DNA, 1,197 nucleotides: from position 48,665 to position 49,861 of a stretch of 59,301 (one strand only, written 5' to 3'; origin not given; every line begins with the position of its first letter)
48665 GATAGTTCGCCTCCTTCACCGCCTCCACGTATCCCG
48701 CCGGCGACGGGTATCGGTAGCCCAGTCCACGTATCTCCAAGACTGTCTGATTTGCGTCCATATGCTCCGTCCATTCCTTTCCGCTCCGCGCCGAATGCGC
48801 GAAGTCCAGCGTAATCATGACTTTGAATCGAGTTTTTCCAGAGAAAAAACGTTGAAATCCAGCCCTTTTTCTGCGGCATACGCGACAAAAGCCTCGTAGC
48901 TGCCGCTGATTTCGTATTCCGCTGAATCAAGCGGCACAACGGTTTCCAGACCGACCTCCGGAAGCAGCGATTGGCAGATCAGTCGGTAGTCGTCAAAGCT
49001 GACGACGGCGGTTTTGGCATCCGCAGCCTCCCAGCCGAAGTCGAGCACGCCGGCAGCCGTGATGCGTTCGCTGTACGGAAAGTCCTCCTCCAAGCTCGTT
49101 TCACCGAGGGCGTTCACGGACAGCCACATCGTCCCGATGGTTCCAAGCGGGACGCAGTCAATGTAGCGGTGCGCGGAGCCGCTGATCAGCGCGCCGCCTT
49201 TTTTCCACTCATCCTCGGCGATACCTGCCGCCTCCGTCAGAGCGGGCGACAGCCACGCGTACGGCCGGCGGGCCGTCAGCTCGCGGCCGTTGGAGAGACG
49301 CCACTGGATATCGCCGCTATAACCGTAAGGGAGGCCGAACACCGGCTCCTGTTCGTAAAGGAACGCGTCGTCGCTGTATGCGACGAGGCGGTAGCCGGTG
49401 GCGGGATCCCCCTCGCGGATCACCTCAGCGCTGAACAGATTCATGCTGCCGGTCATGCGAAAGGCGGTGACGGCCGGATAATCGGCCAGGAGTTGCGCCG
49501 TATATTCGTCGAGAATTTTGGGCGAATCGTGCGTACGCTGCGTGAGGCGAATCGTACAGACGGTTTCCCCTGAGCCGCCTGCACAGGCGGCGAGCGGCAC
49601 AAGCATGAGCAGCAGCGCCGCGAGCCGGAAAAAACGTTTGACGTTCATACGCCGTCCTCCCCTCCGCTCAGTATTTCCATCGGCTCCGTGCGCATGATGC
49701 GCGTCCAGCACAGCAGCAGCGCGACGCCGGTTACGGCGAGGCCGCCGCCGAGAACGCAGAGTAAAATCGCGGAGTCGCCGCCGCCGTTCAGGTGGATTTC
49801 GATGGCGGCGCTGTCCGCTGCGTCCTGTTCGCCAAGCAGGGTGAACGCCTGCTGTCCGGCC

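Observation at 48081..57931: Opposite-strand accessory block: tandem LRR lipoproteins feeding into a coupled operon (Cys/His-rich membrane protein, two FtsX permeases, lipoprotein, ABC ATPase)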

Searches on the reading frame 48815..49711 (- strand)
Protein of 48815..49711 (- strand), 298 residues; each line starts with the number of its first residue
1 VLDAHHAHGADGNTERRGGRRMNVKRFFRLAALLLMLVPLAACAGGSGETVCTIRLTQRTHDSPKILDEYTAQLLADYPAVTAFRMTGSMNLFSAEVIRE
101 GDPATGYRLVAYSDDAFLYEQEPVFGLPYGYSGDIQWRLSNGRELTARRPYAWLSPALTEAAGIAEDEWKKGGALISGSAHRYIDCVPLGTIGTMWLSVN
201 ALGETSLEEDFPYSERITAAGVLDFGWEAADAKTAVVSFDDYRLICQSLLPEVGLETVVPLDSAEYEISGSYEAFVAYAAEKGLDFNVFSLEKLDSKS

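Call 3: search_protein_families(library=pfam, proteins=[window:48815-49711:-], max_evalue=0.01)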
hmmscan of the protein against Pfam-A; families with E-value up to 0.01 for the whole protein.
window:48815-49711:- (298 aa): 0 families

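Call 4: search_protein_families(library=ncbifam, proteins=[window:48815-49711:-], max_evalue=0.01)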
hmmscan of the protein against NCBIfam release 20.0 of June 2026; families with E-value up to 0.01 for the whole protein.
window:48815-49711:- (298 aa): 0 families

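Call 10: find_homologous_proteins(query=window:48815-49648:-, max_evalue=0.001)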
Query window:48815-49648:- (277 aa): 1 proteins with E <= 0.001 among 3125 candidates.
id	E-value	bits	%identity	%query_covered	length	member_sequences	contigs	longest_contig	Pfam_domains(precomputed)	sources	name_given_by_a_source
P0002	2.1e-177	606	98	100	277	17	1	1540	-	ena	-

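Call 26: search_protein_representatives(protein=window:48815-49648:-)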
Query: 277 residues. Proteins with E-value up to 0.001 (for the whole library): 4; up to 1e-10: 4; up to 1e-30: 2. The best 4 are listed.
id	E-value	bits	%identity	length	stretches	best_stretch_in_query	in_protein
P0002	6.8e-178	606.2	98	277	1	1-277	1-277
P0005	1.1e-33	133.2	42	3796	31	72-98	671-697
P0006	7.5e-18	81.4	83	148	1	1-52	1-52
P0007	8.0e-18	81.2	32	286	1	4-272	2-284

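Call 29: search_protein_families(library=pfam, proteins=[window:48815-49648:-, P0007], max_evalue=10)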
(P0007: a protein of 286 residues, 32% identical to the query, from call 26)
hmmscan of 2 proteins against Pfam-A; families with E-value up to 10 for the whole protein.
window:48815-49648:- (277 aa): 0 families

P0007 (286 aa): 0 families

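Call 46: predict_structure(alignment_id=A3)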
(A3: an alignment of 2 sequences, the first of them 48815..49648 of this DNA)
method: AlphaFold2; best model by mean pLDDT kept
length: 277 residues; sequences in the alignment: 2
mean_pLDDT: 44.3   pTM: 0.37
mean pLDDT of the five models: 44.3, 43.8, 43.6, 41.9, 35.1
residues with pLDDT >= 90: 4; 70-90: 44; 50-70: 44; < 50: 185
segments of 3 or more residues with pLDDT < 50: 18-26, 41-43, 68-239
pLDDT, mean of each block of 10 residues (from residue 1): 71 58 51 72 54 69 49 30 29 24 31 33 33 37 38 32 26 27 25 25 30 27 28 40 71 88 80 68
secondary structure, 60 per line:
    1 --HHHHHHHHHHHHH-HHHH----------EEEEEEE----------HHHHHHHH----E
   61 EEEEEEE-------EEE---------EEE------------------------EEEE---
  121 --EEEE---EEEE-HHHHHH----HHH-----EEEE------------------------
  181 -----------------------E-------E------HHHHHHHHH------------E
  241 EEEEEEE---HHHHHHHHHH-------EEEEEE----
elements in order: H3-15 H17-20 E31-37 H48-55 E60-67 E75-77 E87-89 E114-117 E123-126 E130-133 H135-140 E153-156 H219-227 E240-247 H251-260 E268-273

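Call 53: fold_search(model_id=the predicted structure, library=pdb)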
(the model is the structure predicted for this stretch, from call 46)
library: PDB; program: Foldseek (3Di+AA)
matches with E <= 10: 75; with E <= 0.001: 0
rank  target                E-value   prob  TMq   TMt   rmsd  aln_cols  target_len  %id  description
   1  8w33_B                9.5e-01  0.09  0.11  0.19  23.2       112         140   18  Structure of McrD (methyl-coenzyme M reductase operon protein D) from Methanomassiliicoccus luminyensis (released 2024-07-03)
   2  8w33_A                1.1e+00  0.09  0.11  0.18  22.7       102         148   20  Structure of McrD (methyl-coenzyme M reductase operon protein D) from Methanomassiliicoccus luminyensis (released 2024-07-03)
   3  8gf5_X                1.1e+00  0.25  0.21  0.44  17.6       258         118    8  McrD binds asymmetrically to methyl-coenzyme M reductase improving active site accessibility during assembly (released 2023-06-28)
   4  5lj8_A                2.3e+00  0.10  0.23  0.30  18.8       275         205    9  Structure of the E. coli MacB periplasmic domain (P21) (released 2017-11-15)
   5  5w0h                  2.6e+00  0.07  0.10  0.27  13.5        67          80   18  Structure of U2AF65 (U2AF2) RRM2 at 1.11 Angstrom Resolution (released 2018-04-11)
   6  5z58_Y                2.6e+00  0.06  0.10  0.20  16.2        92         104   13  Cryo-EM structure of a human activated spliceosome (early Bact) at 4.9 angstrom. (released 2018-09-19)
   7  5z56_Y                2.7e+00  0.05  0.10  0.20  16.2        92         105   13  cryo-EM structure of a human activated spliceosome (mature Bact) at 5.1 angstrom. (released 2018-09-19)
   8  7cbm_N                3.5e+00  0.01  0.08  0.09  20.5       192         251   13  Cryo-EM structure of the flagellar distal rod with partial hook from Salmonella (released 2021-04-28)
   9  9b7w_A                3.5e+00  0.01  0.10  0.09  23.6       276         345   11  Fab3-6 in complex with the capsid of Adeno-associated virus type 9 (released 2025-04-02)
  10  5xu1_M                3.7e+00  0.09  0.12  0.08   9.8        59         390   20  Structure of a non-canonical ABC transporter from Streptococcus pneumoniae R6 (released 2018-01-24)
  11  4czd_D                4.1e+00  0.02  0.11  0.18  27.8       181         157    9  Sirohaem decarboxylase AhbA/B - an enzyme with structural homology to the Lrp/AsnC transcription factor family that is (released 2014-06-11)
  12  3md3                  4.4e+00  0.08  0.11  0.18   6.4        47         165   15  Crystal Structure of the First Two RRM Domains of Yeast Poly(U) Binding Protein (Pub1) (released 2010-05-05)
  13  9q72                  4.4e+00  0.06  0.11  0.15   5.5        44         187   16  Trypanosoma brucei EIF4E5 translation initiation factor in complex with cap-4 (released 2025-11-26)
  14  6zj3_SK               4.6e+00  0.03  0.08  0.10  11.8        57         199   18  Cryo-EM structure of the highly atypical cytoplasmic ribosome of Euglena gracilis (released 2020-10-07)
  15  9q75_C                4.9e+00  0.07  0.11  0.15   5.3        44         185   20  Crystal structure of T. cruzi EIF4E5 in complex with EIF4G1 peptide and cap-4. (released 2026-01-21)
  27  5lj8_B                6.2e+00  0.04  0.22  0.29  19.9       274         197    8  Structure of the E. coli MacB periplasmic domain (P21) (released 2017-11-15)
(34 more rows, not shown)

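Call 63: search_protein_families(library=padloc, proteins=[window:48815-49648:-], max_evalue=0.001)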
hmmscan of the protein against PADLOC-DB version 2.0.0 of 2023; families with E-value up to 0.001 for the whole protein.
window:48815-49648:- (277 aa): 0 families

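Call 84: search_solved_structures(query=A3, max_evalue=10)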
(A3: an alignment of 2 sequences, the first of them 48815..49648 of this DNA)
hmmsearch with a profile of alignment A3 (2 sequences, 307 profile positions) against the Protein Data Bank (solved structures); distinct sequences matched with E-value up to 10: 8.
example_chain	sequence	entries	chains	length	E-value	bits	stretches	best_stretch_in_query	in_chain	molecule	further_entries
5vgz_F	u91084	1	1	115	0.069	15.5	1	131-191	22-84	26S proteasome regulatory subunit 6A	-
5vhf_F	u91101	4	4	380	0.7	12.2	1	131-191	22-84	26S proteasome regulatory subunit 6A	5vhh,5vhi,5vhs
5vfp_F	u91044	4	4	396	0.72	12.2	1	131-191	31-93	26S proteasome regulatory subunit 6A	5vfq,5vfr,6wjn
5vft_F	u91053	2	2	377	0.79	12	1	131-191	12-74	26S proteasome regulatory subunit 6A | 26S protease regulatory subunit 6A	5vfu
12bm_F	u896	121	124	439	0.83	12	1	131-191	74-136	26S proteasome regulatory subunit 6A | 26S protease regulatory subunit 6A | RPT5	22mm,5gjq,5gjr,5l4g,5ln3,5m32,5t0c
6epc_M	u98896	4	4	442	0.84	12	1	131-191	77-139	26S proteasome regulatory subunit 6A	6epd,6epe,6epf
8amz_M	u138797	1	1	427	1.3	11.4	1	132-191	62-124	AAA domain-containing protein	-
6x89_A3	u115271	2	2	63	2.2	10.6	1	53-94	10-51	uncharacterized protein LOC106754061 | NDUA3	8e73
